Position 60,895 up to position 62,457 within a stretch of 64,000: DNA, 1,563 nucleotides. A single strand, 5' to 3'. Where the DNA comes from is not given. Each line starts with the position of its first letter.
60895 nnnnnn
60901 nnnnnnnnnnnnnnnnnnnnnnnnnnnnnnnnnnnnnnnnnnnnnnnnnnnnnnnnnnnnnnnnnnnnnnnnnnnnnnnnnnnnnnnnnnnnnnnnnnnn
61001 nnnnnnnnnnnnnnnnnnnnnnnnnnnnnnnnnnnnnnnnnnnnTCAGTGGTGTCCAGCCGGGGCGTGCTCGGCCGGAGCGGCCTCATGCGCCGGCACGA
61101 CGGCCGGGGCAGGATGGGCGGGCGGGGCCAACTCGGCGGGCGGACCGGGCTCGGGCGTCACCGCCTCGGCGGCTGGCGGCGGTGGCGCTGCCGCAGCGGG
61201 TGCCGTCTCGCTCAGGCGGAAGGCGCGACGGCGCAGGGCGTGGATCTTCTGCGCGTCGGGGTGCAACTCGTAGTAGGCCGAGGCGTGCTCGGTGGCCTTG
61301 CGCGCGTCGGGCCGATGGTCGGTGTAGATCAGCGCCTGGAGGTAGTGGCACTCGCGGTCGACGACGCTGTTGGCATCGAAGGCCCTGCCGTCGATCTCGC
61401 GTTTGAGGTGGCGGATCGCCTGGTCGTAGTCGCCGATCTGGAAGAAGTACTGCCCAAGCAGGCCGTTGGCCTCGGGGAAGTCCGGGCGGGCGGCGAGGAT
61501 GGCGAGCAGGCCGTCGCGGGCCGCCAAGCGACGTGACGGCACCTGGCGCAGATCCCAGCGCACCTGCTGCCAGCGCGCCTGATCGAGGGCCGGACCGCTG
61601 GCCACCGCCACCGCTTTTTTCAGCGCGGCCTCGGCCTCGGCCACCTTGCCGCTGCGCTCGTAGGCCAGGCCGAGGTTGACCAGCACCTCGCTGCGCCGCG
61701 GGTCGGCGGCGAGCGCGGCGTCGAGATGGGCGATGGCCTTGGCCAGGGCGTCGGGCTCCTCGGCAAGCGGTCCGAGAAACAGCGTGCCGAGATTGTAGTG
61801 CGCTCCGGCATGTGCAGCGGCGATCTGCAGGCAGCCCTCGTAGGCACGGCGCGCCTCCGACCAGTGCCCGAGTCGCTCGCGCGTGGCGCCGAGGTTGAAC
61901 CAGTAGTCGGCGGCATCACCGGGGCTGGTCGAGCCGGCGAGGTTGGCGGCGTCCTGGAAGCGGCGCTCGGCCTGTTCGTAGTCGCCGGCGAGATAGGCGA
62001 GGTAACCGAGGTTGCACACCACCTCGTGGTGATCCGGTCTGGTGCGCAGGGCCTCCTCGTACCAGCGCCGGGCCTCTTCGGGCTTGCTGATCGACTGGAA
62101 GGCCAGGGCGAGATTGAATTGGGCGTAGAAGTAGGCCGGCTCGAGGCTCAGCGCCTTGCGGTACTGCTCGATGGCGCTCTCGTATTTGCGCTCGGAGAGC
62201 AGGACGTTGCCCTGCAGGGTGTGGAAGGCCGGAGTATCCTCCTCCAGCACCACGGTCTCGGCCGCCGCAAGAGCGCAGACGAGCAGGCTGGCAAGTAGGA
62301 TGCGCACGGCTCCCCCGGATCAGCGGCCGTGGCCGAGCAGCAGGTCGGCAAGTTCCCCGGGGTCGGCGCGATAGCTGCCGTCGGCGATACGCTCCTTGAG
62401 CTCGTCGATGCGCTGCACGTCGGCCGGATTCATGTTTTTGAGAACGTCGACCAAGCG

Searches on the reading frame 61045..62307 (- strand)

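Call 77: search_protein_families(library=pfam, proteins=[window:61045-62307:-])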
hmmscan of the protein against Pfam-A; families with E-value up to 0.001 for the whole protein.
window:61045-62307:- (420 aa): 21 families
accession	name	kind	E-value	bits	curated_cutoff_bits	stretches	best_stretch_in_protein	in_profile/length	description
PF07719.23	TPR_2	-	2.6e-27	93.1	27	3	28-58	3-33/34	Tetratricopeptide repeat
PF00515.34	TPR_1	-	6.6e-26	89.5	27.8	2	29-58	4-33/34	Tetratricopeptide repeat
PF13424.12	TPR_12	-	1.8e-23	83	30.1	2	99-163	8-75/77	Tetratricopeptide repeat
PF13431.12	TPR_17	-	4e-22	77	24.4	0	83-114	2-33/34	Tetratricopeptide repeat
PF13181.12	TPR_8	-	1.4e-20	72.1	25.7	0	207-235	2-30/34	Tetratricopeptide repeat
PF13414.12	TPR_11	-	1.9e-20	72.7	26.8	1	33-71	1-39/42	TPR repeat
PF13432.12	TPR_16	-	5.6e-19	68.7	32.7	2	31-92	2-63/65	Tetratricopeptide repeat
PF14559.12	TPR_19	-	2.5e-18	66.6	25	3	36-95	1-60/68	Tetratricopeptide repeat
PF13176.12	TPR_7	-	2.8e-16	58.6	27.9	0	209-237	2-30/36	Tetratricopeptide repeat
PF13428.12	TPR_14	-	4.6e-16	58.2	23.5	0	134-175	2-43/44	Tetratricopeptide repeat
PF23914.1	TPR_CcmH_CycH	-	2.6e-15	57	42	1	31-128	55-155/158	Cytochrome c-type biogenesis protein H TPR domain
PF12895.13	ANAPC3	-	8.3e-13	48.9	27.2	0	12-68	8-69/82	Anaphase-promoting complex, cyclosome, subunit 3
PF13374.12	TPR_10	-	6.8e-11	42.3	27.5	0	209-235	5-31/42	Tetratricopeptide repeat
PF13371.12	TPR_9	-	4.6e-10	39.8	35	1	182-244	5-68/73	Tetratricopeptide repeat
PF13174.12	TPR_6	-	3.8e-09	37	26.3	0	207-233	1-27/33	Tetratricopeptide repeat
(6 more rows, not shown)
